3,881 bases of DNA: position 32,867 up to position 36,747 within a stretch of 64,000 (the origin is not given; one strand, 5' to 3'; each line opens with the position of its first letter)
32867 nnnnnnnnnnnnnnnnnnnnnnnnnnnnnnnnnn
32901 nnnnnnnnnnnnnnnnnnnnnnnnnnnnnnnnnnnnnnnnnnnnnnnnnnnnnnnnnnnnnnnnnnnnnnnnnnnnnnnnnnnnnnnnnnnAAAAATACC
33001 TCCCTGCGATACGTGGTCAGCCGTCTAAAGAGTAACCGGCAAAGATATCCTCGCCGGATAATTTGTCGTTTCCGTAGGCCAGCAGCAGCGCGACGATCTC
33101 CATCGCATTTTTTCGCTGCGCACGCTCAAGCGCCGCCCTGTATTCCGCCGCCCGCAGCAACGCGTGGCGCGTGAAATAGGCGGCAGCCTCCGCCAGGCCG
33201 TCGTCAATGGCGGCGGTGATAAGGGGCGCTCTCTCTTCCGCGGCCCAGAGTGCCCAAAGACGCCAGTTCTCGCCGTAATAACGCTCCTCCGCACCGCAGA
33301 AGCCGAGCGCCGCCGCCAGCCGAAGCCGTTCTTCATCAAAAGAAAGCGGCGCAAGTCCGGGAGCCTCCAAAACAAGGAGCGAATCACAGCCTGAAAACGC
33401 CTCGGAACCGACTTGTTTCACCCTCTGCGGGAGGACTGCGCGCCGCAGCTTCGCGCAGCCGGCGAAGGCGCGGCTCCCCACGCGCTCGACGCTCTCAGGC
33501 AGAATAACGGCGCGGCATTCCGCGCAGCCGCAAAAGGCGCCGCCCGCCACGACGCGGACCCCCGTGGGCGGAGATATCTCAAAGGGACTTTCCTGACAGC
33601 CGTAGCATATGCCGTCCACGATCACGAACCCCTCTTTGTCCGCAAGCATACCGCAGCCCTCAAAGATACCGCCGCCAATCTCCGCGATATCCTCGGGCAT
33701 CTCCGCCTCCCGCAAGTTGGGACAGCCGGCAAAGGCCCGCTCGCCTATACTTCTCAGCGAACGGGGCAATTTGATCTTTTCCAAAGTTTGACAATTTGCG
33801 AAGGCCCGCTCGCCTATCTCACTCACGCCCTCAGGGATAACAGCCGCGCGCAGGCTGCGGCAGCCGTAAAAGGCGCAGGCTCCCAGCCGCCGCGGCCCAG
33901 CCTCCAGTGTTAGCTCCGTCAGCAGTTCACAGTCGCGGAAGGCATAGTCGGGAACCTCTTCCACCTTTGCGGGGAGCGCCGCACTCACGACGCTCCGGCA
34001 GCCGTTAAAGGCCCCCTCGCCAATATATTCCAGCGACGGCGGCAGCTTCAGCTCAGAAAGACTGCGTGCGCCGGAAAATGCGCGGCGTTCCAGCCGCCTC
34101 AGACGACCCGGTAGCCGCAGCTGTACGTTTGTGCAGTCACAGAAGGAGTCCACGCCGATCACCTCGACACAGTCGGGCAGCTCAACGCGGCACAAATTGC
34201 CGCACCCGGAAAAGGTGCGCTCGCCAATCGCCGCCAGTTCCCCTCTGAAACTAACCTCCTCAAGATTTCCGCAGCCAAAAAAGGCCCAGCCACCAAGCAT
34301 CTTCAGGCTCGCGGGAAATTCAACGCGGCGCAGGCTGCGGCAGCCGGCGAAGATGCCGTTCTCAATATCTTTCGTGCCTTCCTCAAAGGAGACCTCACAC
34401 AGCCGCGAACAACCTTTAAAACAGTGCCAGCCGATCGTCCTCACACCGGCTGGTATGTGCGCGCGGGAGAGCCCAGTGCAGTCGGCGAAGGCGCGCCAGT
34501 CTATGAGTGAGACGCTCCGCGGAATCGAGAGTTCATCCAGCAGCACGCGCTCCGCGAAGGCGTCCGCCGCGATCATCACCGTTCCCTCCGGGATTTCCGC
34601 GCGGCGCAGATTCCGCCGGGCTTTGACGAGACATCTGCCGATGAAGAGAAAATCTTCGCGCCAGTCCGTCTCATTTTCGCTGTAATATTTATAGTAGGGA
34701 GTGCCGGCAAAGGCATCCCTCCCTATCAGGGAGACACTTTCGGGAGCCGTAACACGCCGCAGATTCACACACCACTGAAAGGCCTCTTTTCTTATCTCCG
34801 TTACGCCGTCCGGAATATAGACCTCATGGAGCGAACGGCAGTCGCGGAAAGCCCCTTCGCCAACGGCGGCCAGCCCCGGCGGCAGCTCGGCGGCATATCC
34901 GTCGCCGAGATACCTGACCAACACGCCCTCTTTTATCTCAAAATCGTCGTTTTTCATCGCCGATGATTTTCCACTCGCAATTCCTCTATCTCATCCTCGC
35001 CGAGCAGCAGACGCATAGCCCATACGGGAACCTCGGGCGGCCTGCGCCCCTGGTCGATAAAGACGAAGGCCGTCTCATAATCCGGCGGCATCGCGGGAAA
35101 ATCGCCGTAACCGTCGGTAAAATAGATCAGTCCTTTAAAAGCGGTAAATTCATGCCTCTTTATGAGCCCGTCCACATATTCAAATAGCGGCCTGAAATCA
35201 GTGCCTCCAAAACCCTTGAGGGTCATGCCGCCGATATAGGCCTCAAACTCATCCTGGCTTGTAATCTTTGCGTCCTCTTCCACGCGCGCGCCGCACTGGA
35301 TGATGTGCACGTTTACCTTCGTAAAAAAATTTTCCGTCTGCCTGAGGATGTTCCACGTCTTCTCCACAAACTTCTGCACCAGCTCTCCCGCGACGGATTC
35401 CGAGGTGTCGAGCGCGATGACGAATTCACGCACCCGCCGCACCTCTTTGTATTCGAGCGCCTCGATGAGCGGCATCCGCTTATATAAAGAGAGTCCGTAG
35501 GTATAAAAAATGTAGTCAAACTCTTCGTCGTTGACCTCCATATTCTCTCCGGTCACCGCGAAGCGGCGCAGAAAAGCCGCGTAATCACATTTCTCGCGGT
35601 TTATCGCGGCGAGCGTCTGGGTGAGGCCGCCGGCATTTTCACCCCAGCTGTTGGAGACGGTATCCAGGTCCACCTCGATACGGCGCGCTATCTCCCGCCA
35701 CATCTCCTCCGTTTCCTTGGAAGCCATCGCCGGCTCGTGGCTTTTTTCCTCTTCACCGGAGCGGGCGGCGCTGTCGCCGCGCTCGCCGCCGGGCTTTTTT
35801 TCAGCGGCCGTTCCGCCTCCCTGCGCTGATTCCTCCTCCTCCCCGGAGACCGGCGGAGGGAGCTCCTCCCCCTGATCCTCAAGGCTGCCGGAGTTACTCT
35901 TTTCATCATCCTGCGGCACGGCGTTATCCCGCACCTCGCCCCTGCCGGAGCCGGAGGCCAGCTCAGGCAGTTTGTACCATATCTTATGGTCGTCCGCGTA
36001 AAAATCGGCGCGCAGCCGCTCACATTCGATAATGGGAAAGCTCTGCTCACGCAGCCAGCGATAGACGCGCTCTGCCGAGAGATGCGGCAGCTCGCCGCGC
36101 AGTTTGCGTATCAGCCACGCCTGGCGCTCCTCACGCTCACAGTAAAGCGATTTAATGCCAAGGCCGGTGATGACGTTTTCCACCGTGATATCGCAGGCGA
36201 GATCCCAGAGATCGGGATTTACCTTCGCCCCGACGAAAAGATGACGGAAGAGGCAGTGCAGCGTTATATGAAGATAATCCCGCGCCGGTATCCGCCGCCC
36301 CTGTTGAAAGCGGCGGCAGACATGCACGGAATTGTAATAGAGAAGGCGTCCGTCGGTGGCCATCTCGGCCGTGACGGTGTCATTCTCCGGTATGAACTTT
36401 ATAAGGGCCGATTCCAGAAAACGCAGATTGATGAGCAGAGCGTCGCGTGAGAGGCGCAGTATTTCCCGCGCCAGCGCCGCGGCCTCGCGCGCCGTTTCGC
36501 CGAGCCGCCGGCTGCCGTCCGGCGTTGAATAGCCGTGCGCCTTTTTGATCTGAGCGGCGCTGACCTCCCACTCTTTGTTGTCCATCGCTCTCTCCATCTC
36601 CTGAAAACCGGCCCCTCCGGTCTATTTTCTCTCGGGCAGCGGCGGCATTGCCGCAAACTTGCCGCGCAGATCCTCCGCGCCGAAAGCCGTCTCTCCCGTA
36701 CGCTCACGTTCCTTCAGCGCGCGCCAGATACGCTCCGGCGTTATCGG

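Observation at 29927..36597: Translationally coupled VWA(DUF2201-like) / cytoplasmic LRR / MoxR-type AAA+ / 160-aa ORF / PPIase-less trigger-factor paralog: an architecture I cannot assign to a described system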

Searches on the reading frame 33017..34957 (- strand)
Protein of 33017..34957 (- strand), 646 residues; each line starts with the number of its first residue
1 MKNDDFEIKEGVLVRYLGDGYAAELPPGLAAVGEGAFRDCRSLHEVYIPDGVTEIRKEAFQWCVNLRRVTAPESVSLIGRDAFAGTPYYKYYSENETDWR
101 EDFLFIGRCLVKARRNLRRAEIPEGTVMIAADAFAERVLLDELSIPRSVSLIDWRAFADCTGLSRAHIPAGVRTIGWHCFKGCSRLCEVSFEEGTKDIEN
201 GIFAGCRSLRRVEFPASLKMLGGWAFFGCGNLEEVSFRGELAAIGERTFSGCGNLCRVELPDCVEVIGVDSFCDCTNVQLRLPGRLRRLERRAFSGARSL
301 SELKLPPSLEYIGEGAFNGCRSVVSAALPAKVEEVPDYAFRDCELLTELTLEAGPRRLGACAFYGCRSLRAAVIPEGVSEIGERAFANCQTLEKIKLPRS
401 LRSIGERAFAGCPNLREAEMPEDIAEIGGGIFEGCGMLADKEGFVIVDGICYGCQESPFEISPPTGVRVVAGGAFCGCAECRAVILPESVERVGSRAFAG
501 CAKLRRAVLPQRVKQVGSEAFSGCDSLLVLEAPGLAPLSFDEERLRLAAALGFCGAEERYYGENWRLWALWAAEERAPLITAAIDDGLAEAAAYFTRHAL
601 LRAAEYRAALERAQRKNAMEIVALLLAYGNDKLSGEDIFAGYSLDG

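Call 3: search_protein_families(library=pfam, proteins=[window:33017-34957:-], max_evalue=0.1)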
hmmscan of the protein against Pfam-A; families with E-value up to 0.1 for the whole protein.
window:33017-34957:- (646 aa): 2 families
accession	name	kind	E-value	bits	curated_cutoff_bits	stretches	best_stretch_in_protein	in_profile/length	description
PF13306.12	LRR_5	-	4.3e-114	376.2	27.7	6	334-437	2-102/127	BspA type Leucine rich repeat region (6 copies)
PF13855.12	LRR_8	-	1.7e-10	40.9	27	1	379-416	14-52/61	Leucine rich repeat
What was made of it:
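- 33017..34957 (-): Cytoplasmic BspA-type LRR protein with a C-terminal helical domain of about 110 aa that is specific to this cluster. LRR_5 at 4e-114 with six stretches (call 3).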

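Call 4: search_protein_families(library=ncbifam, proteins=[window:33017-34957:-], max_evalue=0.1)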
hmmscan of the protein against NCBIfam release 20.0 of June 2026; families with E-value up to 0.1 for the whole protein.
window:33017-34957:- (646 aa): 2 families
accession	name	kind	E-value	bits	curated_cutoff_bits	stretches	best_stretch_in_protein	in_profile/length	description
NF047961.1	adhesin_HupY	equivalog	5.2e-40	137.4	1250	6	164-297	189-321/978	leucine-rich repeat adhesin HupY/LrrG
NF045861.1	glide_Gli349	exception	9.9e-14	49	1750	4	362-410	2695-2742/3169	gliding machinery surface structure protein Gli349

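Call 5: search_protein_families(library=padloc, proteins=[window:33017-34957:-], max_evalue=0.1)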
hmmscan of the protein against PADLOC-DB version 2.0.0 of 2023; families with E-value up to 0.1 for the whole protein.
window:33017-34957:- (646 aa): 0 families

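Call 26: search_protein_families(library=phrogs, proteins=[window:33017-34957:-], max_evalue=0.01)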
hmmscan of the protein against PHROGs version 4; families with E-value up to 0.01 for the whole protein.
window:33017-34957:- (646 aa): 3 families
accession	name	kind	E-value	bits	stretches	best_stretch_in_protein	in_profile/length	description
phrog_35892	-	unknown function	1.8e-66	225.6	4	242-439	88-284/1181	-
phrog_18805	-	unknown function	7.6e-47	161.2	5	35-218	250-409/457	-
phrog_9915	-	unknown function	8.2e-08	31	1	178-417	1360-1544/1813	-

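Call 93: list_cluster_members(proteins=[window:33017-34957:-, window:29927-30994:-, window:36622-39060:-, window:30981-31463:-])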
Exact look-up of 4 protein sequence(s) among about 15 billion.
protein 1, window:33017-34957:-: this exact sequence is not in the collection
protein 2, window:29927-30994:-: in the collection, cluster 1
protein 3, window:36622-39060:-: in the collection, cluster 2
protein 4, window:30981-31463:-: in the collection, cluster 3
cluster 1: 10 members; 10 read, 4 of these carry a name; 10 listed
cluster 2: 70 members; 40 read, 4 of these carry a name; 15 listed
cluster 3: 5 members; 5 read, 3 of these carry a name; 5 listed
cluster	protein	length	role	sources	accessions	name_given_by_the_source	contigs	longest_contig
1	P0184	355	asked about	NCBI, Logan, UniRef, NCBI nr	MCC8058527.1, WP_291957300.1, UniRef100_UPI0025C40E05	trigger factor [Cloacibacillus sp.] | trigger factor n=1 Tax=Cloacibacillus sp. TaxID=2049023 RepID=UPI0025C40E05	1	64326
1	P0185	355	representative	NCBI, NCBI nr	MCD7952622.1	MAG: hypothetical protein LUG14_06835 [Synergistaceae bacterium] | hypothetical protein [Synergistaceae bacterium]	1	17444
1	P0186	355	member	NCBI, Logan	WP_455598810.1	trigger factor [Cloacibacillus sp.]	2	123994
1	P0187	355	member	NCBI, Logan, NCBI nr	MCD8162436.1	MAG: hypothetical protein LUE09_03090 [Synergistaceae bacterium] | hypothetical protein [Synergistaceae bacterium]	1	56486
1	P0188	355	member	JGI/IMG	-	-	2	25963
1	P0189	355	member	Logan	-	-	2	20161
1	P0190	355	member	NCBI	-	-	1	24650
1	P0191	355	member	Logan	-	-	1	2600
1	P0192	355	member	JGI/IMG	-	-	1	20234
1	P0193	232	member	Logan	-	-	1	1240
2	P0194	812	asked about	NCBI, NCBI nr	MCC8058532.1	MAG: molybdopterin-dependent oxidoreductase [Cloacibacillus sp.] | molybdopterin-dependent oxidoreductase [Cloacibacillus sp.]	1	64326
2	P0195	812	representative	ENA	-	-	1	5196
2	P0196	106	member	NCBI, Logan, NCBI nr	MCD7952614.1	MAG: hypothetical protein LUG14_06795 [Synergistaceae bacterium] | hypothetical protein [Synergistaceae bacterium]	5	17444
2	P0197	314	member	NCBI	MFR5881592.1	MAG: xanthine dehydrogenase family protein molybdopterin-binding subunit, partial ...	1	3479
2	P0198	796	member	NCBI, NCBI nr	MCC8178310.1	MAG: molybdopterin-dependent oxidoreductase, partial [Cloacibacillus sp.] | molybdopterin-dependent oxidoreductase [Cloacibacillus sp.]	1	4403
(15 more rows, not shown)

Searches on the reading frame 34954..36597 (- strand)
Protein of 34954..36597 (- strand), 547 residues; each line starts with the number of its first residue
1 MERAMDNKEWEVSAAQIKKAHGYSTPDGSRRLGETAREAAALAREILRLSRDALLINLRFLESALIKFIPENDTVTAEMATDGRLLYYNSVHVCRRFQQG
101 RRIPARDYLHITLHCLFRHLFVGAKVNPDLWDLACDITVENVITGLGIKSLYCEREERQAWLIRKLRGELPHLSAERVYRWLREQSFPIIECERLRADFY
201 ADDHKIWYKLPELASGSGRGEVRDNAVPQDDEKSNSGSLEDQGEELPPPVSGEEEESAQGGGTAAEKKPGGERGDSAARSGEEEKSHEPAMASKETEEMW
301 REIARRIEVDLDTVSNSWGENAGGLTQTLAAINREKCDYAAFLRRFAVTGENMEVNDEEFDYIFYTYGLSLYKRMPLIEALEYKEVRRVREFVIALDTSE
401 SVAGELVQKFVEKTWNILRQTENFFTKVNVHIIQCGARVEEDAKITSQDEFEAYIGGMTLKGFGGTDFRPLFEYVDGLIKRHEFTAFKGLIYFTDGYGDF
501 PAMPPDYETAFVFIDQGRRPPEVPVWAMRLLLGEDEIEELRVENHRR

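Call 3: search_protein_families(library=pfam, proteins=[window:34954-36597:-], max_evalue=0.1)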
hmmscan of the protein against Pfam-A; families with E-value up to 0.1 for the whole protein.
window:34954-36597:- (547 aa): 4 families
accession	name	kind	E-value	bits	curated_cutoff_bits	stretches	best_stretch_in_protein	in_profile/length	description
PF09967.15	DUF2201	-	9.8e-11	42.3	26.4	1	393-530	2-120/123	VWA-like domain (DUF2201)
PF13203.12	DUF2201_N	-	1.7e-08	34.9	23.2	1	64-346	23-235/271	Putative metallopeptidase domain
PF13519.12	VWA_2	-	0.028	15.5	27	1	393-496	2-106/107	von Willebrand factor type A domain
PF00092.34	VWA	-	0.076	13.7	23.8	0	393-468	3-81/174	von Willebrand factor type A domain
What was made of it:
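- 34954..36597 (-): DUF2201-type VWA protein. It has a zincin-like N-domain without the catalytic Glu, an acidic linker, and a VWA domain with an intact MIDAS site. Pfam DUF2201_N and DUF2201 are above their cutoffs (call 3).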

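Call 4: search_protein_families(library=ncbifam, proteins=[window:34954-36597:-], max_evalue=0.1)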
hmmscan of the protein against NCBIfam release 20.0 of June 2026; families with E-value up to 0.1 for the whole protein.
window:34954-36597:- (547 aa): 0 families

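Call 5: search_protein_families(library=padloc, proteins=[window:34954-36597:-], max_evalue=0.1)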
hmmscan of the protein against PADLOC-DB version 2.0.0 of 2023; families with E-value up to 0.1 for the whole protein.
window:34954-36597:- (547 aa): 1 family
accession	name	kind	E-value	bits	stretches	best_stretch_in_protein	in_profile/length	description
PDLC02271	AbiEi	-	0.029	11.5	0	383-459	20-95/263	AbiEi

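Call 7: search_solved_structures(query=window:34954-36597:-, max_evalue=1)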
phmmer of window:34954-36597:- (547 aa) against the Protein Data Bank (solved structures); distinct sequences matched with E-value up to 1: 1.
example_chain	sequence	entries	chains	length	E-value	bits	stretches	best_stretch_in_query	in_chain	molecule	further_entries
3l8e_A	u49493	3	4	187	1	10.8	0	85-171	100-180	D,D-heptose 1,7-bisphosphate phosphatase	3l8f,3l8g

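Call 26: search_protein_families(library=phrogs, proteins=[window:34954-36597:-], max_evalue=0.01)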
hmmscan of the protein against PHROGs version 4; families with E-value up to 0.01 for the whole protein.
window:34954-36597:- (547 aa): 1 family
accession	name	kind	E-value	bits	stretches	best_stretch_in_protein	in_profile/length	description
phrog_1314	-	DNA, RNA and nucleotide metabolism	1.2e-29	104.6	2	264-519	161-379/394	HNH endonuclease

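Call 103: search_solved_structures(query=A7, max_evalue=1, show_alignments=2)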
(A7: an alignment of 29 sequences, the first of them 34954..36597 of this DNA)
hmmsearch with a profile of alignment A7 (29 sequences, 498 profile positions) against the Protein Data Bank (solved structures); distinct sequences matched with E-value up to 1: 1.
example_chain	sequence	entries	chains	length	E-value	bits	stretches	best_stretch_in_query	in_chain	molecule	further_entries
7cu3_B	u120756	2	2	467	0.52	12.2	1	176-231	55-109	Transmembrane protein FAM155A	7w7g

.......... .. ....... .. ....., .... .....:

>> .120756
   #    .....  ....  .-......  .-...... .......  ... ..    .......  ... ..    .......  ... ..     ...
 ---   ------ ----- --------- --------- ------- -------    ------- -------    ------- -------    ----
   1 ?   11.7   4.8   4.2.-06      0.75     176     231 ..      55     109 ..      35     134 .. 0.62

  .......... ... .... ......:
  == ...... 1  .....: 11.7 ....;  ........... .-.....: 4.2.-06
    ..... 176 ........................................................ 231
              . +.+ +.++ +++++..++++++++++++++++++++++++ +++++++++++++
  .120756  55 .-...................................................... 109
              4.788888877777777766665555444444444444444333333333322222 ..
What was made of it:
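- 34954..36597 (-): A profile search finds no relative in the PDB (call 103).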
